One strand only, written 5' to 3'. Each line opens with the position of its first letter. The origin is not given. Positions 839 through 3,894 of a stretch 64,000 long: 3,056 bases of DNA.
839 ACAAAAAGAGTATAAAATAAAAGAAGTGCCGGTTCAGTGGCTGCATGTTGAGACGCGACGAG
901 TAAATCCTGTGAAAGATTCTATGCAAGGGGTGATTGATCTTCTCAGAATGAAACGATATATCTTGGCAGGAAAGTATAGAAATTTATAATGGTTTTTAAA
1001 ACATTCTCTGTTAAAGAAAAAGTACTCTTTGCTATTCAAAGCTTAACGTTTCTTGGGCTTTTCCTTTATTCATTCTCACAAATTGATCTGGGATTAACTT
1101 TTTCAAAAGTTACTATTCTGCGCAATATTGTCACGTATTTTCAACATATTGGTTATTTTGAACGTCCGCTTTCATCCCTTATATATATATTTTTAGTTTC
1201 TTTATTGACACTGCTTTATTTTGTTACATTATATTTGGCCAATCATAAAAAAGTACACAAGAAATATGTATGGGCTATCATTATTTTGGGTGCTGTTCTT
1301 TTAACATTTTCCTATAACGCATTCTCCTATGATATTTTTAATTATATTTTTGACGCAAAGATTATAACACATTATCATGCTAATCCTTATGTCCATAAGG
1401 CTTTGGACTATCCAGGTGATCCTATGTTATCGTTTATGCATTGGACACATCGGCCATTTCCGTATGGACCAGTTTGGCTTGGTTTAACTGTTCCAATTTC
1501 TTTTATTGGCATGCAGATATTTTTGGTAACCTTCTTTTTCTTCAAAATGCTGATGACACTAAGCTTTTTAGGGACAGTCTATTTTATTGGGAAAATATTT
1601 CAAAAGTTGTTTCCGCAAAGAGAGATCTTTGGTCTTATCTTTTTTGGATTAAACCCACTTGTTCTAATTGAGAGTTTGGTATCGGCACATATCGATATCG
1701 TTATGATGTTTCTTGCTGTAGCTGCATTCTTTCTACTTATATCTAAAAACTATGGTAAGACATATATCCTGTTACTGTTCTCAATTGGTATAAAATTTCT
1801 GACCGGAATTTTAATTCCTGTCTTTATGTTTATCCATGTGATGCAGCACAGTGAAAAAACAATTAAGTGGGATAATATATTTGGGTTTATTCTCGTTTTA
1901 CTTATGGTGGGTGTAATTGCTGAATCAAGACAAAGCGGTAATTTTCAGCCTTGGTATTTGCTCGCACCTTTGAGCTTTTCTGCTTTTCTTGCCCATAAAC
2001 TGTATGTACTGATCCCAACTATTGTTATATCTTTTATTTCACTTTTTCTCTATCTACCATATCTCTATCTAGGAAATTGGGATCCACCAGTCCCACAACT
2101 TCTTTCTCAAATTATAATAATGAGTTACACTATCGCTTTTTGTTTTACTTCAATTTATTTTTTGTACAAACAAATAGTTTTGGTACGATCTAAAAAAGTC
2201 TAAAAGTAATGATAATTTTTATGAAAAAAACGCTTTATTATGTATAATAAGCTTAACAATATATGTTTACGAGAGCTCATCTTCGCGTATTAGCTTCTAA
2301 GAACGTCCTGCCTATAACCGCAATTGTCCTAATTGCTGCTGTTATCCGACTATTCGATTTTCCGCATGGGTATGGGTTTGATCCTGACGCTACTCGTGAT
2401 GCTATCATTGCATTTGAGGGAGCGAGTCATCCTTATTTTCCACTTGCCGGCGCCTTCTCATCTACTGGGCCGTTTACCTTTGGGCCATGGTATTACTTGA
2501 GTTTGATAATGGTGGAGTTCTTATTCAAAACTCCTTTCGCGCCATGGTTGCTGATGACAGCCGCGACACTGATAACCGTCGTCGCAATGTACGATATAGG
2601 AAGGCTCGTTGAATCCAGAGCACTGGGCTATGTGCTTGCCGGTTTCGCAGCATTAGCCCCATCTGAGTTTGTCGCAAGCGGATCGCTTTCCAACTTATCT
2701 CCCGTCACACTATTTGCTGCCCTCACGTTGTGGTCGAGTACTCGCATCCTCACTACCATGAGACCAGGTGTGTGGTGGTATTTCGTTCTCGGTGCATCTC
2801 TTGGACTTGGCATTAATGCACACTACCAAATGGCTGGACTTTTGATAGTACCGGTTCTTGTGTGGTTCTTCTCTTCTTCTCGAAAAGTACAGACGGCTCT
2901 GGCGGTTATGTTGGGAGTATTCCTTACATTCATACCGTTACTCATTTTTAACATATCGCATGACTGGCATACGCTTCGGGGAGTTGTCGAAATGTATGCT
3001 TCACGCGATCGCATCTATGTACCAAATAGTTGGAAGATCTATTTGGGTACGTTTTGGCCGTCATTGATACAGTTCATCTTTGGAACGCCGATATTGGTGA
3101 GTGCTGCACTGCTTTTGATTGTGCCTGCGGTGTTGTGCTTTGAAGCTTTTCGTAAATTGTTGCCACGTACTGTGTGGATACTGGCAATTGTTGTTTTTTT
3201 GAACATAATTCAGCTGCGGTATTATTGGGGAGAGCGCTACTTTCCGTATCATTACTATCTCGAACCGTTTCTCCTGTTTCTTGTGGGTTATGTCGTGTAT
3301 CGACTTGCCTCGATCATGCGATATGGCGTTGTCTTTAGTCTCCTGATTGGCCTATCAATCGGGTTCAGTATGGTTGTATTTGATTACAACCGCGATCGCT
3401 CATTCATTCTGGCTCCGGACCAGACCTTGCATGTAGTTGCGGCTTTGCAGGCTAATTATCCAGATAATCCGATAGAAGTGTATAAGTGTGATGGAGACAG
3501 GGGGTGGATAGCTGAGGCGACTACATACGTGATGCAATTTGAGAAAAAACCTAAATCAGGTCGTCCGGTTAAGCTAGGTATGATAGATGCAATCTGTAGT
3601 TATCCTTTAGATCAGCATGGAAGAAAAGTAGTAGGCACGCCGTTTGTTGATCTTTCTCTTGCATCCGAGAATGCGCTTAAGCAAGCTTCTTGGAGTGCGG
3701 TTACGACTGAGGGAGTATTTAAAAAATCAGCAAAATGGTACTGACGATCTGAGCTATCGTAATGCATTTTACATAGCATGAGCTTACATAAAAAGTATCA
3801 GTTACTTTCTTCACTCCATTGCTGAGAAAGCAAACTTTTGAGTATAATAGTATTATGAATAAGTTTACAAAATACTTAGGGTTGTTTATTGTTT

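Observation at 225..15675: Repeated 'lipid-linked monosaccharide synthase plus GT-C transferase' modules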

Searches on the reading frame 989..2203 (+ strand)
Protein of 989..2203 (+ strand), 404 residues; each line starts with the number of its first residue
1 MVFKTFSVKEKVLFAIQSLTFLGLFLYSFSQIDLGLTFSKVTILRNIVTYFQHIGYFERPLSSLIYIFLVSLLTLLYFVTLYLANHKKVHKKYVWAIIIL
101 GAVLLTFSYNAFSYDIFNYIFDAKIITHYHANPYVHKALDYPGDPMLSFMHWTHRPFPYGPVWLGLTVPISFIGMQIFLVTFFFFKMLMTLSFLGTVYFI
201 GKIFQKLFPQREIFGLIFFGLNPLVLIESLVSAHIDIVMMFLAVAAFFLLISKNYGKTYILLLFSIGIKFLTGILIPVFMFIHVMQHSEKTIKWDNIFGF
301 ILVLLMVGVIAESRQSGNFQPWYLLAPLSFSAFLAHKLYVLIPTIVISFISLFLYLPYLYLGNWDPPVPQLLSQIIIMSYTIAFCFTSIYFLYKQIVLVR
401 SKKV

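Call 3: search_protein_families(library=pfam, proteins=[window:989-2203:+], max_evalue=0.01)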
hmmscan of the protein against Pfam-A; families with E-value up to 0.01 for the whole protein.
window:989-2203:+ (404 aa): 0 families

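Call 17: search_protein_families(library=pfam, proteins=[window:989-2203:+], max_evalue=5)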
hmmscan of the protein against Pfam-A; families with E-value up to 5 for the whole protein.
window:989-2203:+ (404 aa): 2 families
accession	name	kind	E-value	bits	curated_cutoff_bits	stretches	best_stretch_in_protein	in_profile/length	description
PF09594.16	GT87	-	0.031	14.5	25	1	157-300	1-132/237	Glycosyltransferase family 87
PF08321.18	PPP5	-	0.17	12.5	23.5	1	82-99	62-79/93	PPP5 TPR repeat region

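Call 19: find_homologous_proteins(query=window:989-2203:+, max_evalue=0.001)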
Query window:989-2203:+ (404 aa): 2151 proteins with E <= 0.001 among 8000 candidates; the best 120 are listed.
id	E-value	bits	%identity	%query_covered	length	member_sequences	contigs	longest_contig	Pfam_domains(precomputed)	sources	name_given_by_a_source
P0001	7.0e-228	775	88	98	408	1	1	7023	PF26314.1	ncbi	ncbi:MAG: hypothetical protein ACREHC_04440 [Candidatus Levyibacteriota bacterium]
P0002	6.5e-179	614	67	100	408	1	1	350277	PF09594.17,PF26314.1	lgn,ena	-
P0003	8.8e-161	554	65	100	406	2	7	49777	PF09594.17,PF26314.1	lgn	-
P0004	1.1e-158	547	64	97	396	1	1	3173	PF09594.17,PF26314.1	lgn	-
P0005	4.6e-158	545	59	100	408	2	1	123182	PF26314.1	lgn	-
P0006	7.4e-157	541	62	97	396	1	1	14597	PF26314.1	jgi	jgi:hypothetical protein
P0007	9.2e-157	541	64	100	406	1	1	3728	PF26314.1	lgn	-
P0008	9.7e-157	541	60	100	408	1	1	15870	PF26314.1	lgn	-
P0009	2.6e-156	539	62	99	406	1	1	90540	PF26314.1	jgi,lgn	-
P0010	1.3e-155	537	65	95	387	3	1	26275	PF26314.1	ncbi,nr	ncbi:MAG TPA: hypothetical protein VND99_01080 [Candidatus Acidoferrales bacterium]|nr:hypothetical 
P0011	2.2e-154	533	61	99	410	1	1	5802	PF09594.17,PF26314.1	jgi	jgi:hypothetical protein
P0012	3.0e-154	533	59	100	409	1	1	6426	PF26314.1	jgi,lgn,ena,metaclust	metaclust:\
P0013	6.9e-154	531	61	97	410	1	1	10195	PF26314.1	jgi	jgi:hypothetical protein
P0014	9.5e-153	528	61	99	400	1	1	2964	PF26314.1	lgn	-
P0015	1.0e-152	528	61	92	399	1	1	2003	PF26314.1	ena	-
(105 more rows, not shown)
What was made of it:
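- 989..2203 (+): GT-C of the MptA/MptB/GT87 type; 404 aa, about 11 TM helices. More than 2151 homologues, the listed ones 53-88% identical (call 19).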

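Call 25: search_solved_structures(query=A2, max_evalue=1)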
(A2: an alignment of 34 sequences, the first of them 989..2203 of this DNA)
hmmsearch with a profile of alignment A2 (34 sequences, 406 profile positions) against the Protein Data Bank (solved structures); distinct sequences matched with E-value up to 1: 0.

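Call 30: find_encoding_contigs(protein=P0002, flank=10000, max_places=2)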
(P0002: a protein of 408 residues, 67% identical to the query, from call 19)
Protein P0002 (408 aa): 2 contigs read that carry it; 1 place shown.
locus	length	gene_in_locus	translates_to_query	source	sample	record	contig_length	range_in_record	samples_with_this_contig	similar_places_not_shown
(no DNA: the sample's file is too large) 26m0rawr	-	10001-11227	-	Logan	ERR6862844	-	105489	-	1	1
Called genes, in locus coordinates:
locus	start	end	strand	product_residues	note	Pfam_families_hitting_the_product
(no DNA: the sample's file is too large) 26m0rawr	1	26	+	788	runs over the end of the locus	PF02190:LON_substr_bdg, PF00004:AAA, PF07728:AAA_5, PF22667:Lon_lid, PF05362:Lon_C, PF13541:ChlI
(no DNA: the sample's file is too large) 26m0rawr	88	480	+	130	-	PF00072:Response_reg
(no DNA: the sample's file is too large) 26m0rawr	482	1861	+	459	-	PF02878:PGM_PMM_I, PF02879:PGM_PMM_II, PF02880:PGM_PMM_III (weak)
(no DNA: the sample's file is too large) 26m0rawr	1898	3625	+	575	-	PF00989:PAS, PF13188:PAS_8 (weak), PF08448:PAS_4, PF13426:PAS_9, PF00512:HisKA, PF02518:HATPase_c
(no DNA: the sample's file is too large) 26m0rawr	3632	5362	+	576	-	PF00989:PAS, PF08448:PAS_4, PF13426:PAS_9, PF00512:HisKA, PF02518:HATPase_c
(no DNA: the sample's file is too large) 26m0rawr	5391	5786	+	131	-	PF00072:Response_reg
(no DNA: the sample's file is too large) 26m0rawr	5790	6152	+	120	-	PF00072:Response_reg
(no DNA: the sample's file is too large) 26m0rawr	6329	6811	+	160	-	PF02870:Methyltransf_1N, PF01035:DNA_binding_1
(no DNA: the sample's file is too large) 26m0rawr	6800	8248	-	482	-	PF09852:DUF2079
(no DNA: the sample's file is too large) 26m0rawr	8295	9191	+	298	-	PF04794:YdjC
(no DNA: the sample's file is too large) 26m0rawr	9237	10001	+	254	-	PF00535:Glycos_transf_2, PF10111:Glyco_tranf_2_2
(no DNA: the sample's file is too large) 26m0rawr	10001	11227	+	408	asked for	PF26314:MptA_B_family, PF09594:GT87 (weak)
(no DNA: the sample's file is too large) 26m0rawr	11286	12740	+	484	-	PF26314:MptA_B_family, PF09594:GT87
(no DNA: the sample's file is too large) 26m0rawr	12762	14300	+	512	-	PF13231:PMT_2 (weak)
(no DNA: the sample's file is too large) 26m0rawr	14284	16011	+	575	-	PF10131:PTPS_related (weak)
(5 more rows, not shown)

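Call 33: search_protein_families(library=ncbifam, proteins=[window:989-2203:+], max_evalue=0.1)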
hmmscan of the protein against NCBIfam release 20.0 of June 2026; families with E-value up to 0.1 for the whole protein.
window:989-2203:+ (404 aa): 2 families
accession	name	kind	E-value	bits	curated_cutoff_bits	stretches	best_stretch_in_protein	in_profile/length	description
TIGR03459.1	crt_membr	equivalog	1.8e-12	46.9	439.4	1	65-290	50-273/470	alpha-(1->6)-mannopyranosyltransferase A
NF038066.1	MptB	equivalog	3.7e-06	25.6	40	1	84-247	128-293/553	polyprenol phosphomannose-dependent alpha 1,6 mannosyltransferase MptB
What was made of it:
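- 989..2203 (+): NCBIfam MptA 1.8e-12 and MptB 3.7e-6, both below their cut-offs (call 33).
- On MptA/MptB alpha-1,6-mannosyltransferases: 989 scores 46.9 bits against MptA and 25.6 bits against MptB (call 33).
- Closest known: Ppm1. Different: 989 scores below the NCBIfam MptA and MptB cut-offs and, at 404 aa, is shorter than those models (470 and 553 positions) (call 33).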

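Call 38: predict_structure(alignment_id=A2)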
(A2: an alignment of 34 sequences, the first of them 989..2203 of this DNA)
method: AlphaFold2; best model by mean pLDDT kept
length: 404 residues; sequences in the alignment: 34
mean_pLDDT: 86.8   pTM: 0.89
mean pLDDT of the five models: 86.8, 86.8, 86.2, 84.8, 84.1
residues with pLDDT >= 90: 223; 70-90: 133; 50-70: 44; < 50: 4
segments of 3 or more residues with pLDDT < 50: 34-36
pLDDT, mean of each block of 10 residues (from residue 1): 80 96 88 55 67 70 92 97 95 97 89 72 81 76 68 55 80 78 89 98 97 98 96 92 98 97 93 96 96 96 96 85 95 94 94 88 81 88 91 87 71
secondary structure, 60 per line:
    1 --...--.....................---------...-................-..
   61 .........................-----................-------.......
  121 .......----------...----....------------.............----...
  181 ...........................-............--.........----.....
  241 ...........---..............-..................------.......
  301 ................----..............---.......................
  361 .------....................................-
elements in order: H8-28 H42-57 H59-85 H91-106 H114-127 H145-148 H161-173 H178-207 H209-220 H223-231 H236-251 H255-268 H270-287 H294-316 H321-334 H338-361 H368-403
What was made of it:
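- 989..2203 (+): AF2 pLDDT 86.8 (call 38).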

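Call 41: fold_search(model_id=the predicted structure, library=pdb)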
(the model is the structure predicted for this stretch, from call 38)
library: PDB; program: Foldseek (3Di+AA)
matches with E <= 10: 86; with E <= 0.001: 0
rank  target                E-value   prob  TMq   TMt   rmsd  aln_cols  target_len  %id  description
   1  9wno_A                2.4e-01  0.99  0.40  0.40  12.1       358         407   17  Cryo-EM structure of Candida glabrata GPI mannosyltransferase I bound to Dol-P-Man (released 2025-12-03)
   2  9s6t_A                2.5e-01  0.84  0.28  0.24  17.2       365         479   12  Ternary cryo-EM structure of chicken ALG12 with Dol25-PP-GlcNAc2Man7, Dol25-P-Man, and Fab (released 2026-03-18)
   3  7wld_U                3.8e-01  0.97  0.43  0.41   9.4       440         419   12  Cryo-EM structure of the human glycosylphosphatidylinositol transamidase complex at 2.53 Angstrom resolution (released 2022-04-27)
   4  6s7t_A                4.7e-01  0.57  0.25  0.16  20.5       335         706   14  Cryo-EM structure of human oligosaccharyltransferase complex OST-B (released 2019-12-18)
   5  9dm5                  8.9e-01  0.72  0.35  0.37  11.6       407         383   10  Product-Bound mannosyltransferase PimE (released 2025-06-25)
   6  4s0f_A                1.1e+00  0.09  0.15  0.12  25.9       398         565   14  Crystal structure of the peptidase-containing ABC transporter PCAT1 E648Q mutant complexed with ATPgS in an occluded c (released 2015-07-22)
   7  8imx_U                1.2e+00  0.75  0.33  0.32  13.1       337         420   12  Cryo-EM structure of GPI-T with a chimeric GPI-anchored protein (released 2023-08-16)
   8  7s24                  1.5e+00  0.06  0.12  0.12  23.3       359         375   10  Crystal structure of the Na+/H+ antiporter NhaA at pH 6.5 (released 2022-08-10)
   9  7aie_A                2.0e+00  0.21  0.15  0.24  15.3       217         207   14  Crystal structure of a truncated form of the KLC1-TPR domain ([A1-B5] fragment) - Monoclinic crystal form (released 2021-10-06)
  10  9mg8_B                2.1e+00  0.13  0.20  0.22  19.4       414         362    9  Crystal Structure of b-iTHR-110 (released 2025-12-17)
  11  8vp6_A                2.3e+00  0.06  0.14  0.10  26.7       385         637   12  Cryo-EM structure of the ABC transporter PCAT1 bound with Mg_class_2 (released 2024-10-30)
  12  6qxa_B                2.5e+00  0.09  0.20  0.14  18.2       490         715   11  Structure of membrane bound pyrophosphatase from Thermotoga maritima in complex with imidodiphosphate and N-[(2-amino- (released 2019-04-10)
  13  5oj8                  2.7e+00  0.21  0.17  0.27  14.4       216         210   14  Crystal structure of the KLC1-TPR domain ([A1-B5] fragment) (released 2017-10-11)
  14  7aie_B                2.7e+00  0.18  0.15  0.24  15.3       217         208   14  Crystal structure of a truncated form of the KLC1-TPR domain ([A1-B5] fragment) - Monoclinic crystal form (released 2021-10-06)
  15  6vn7_R                2.7e+00  0.08  0.12  0.16  21.3       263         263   16  Cryo-EM structure of an activated VIP1 receptor-G protein complex (released 2020-09-02)
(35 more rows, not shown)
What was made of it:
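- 989..2203 (+): The top Foldseek hits are PIG-M, ALG12, PIG-U and PimE, but they are weak (E 0.24-0.9) (call 41).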

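Call 45: find_related_loci(query=A2, collection=genome_contigs, flank=10000)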
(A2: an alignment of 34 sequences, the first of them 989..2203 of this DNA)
Query A2 (404 aa) in genome_contigs; peptide patterns used: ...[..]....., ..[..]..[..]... (x = any residue, [..] = any of these).
371 stretches matched a pattern; 354 encode a relative of the query (tblastn E <= 1e-3); the best 80 are kept; 80 distinct loci.
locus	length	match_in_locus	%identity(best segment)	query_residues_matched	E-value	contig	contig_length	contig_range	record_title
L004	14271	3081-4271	64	5-402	6e-155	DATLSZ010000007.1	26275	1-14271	MAG TPA_asm: Candidatus Acidiferrales bacterium isolate SMAG_U13943 k141_1020305, whole genome shotgun sequence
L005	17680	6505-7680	60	9-401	2e-154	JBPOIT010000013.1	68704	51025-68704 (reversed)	MAG: Candidatus Levyibacteriota bacterium isolate MAG_784 c_000000578616, whole genome shotgun sequence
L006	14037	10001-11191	59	4-403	8e-153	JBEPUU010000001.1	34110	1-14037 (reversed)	MAG: bacterium isolate 22E.metabat2_refined.014_sub NODE_1059_length_34110_cov_5.619909, whole genome shotgun sequence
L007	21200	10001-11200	56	1-401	2e-146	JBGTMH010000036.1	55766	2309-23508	MAG: Patescibacteria group bacterium isolate JTS-RE358 k141_4849745, whole genome shotgun sequence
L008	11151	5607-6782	61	4-395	1e-145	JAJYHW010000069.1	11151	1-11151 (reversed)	MAG: bacterium isolate DBS1-3.bin97 NODE_12024_length_11151_cov_1.36566, whole genome shotgun sequence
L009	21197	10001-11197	55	2-401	1e-142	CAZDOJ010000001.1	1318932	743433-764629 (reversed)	MAG TPA_asm: uncultured Gammaproteobacteria bacterium isolate SRP292972_co3_93 genome assembly, contig: NODE_1_length_13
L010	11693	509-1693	57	9-404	1e-140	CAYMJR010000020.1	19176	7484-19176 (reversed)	MAG TPA_asm: uncultured Gammaproteobacteria bacterium isolate SRP272529_co1_137 genome assembly, contig: NODE_4723_lengt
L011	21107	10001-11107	59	24-392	9e-141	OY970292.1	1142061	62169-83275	MAG: Candidatus Levybacteria bacterium isolate MFD01916.bin.c.8 genome assembly, chromosome: 1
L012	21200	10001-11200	53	3-403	4e-139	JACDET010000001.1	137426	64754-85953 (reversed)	MAG: Candidatus Levyibacteriota bacterium isolate MGR_bin367 SD2903_NODE_3_length_137426_cov_1.194889, whole genome shot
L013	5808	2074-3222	57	11-394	9e-140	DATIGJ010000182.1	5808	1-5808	MAG TPA_asm: Patescibacteria group bacterium isolate SMAG_U16418 k141_1112977, whole genome shotgun sequence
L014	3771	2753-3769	62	7-345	9e-141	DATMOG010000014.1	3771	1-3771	MAG TPA_asm: Candidatus Sulfotelmatobacter sp. isolate SMAG_U12870 k141_2804765, whole genome shotgun sequence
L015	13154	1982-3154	56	4-395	5e-134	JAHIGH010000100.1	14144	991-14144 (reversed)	MAG: Patescibacteria group bacterium isolate KR11_N2.mb.17 KR11_N2.mb.17_k141_51094, whole genome shotgun sequence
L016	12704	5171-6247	56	22-381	4e-132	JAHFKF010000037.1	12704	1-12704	MAG: Candidatus Levyibacteriota bacterium isolate nzgw403 NODE_3371_length_12705_cov_3.428719, whole genome shotgun sequ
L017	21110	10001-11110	56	24-394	1e-130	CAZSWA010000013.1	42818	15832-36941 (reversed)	MAG TPA_asm: uncultured Gammaproteobacteria bacterium isolate SRP272529_co1_257 genome assembly, contig: NODE_1179_lengt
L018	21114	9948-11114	54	10-404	9e-129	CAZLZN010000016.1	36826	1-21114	MAG TPA_asm: uncultured Gammaproteobacteria bacterium isolate SRP278252_co2_871 genome assembly, contig: NODE_2181_lengt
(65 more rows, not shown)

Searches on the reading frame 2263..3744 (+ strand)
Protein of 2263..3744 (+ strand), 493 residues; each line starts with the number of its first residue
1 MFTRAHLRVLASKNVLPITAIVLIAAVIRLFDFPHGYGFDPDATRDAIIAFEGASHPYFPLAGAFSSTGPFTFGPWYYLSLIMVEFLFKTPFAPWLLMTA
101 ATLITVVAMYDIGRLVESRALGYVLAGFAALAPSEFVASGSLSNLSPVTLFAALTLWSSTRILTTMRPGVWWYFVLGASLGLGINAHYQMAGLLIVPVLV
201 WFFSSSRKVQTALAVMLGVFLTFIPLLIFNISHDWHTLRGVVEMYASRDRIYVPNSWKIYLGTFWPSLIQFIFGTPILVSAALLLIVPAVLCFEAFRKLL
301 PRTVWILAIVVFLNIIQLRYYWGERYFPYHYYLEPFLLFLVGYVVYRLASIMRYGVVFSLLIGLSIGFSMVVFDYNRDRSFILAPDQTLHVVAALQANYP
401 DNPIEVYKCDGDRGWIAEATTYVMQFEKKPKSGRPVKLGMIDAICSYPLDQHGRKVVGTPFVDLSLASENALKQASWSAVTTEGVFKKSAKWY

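Call 3: search_protein_families(library=pfam, proteins=[window:2263-3744:+], max_evalue=0.01)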
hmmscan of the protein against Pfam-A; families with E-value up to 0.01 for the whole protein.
window:2263-3744:+ (493 aa): 1 family
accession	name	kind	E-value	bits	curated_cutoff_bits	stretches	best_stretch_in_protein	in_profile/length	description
PF13231.12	PMT_2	-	5.7e-08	33.6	26.1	1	92-228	22-159/160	Dolichyl-phosphate-mannose-protein mannosyltransferase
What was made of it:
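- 2263..3744 (+): GT-C (PMT_2) in a variable slot with higher GC content. PMT_2 5.7e-8, 33.6 bits against a cut-off of 26.1 (call 3).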

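Call 33: search_protein_families(library=ncbifam, proteins=[window:2263-3744:+], max_evalue=0.1)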
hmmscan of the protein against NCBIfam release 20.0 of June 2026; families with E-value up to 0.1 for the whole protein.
window:2263-3744:+ (493 aa): 0 families
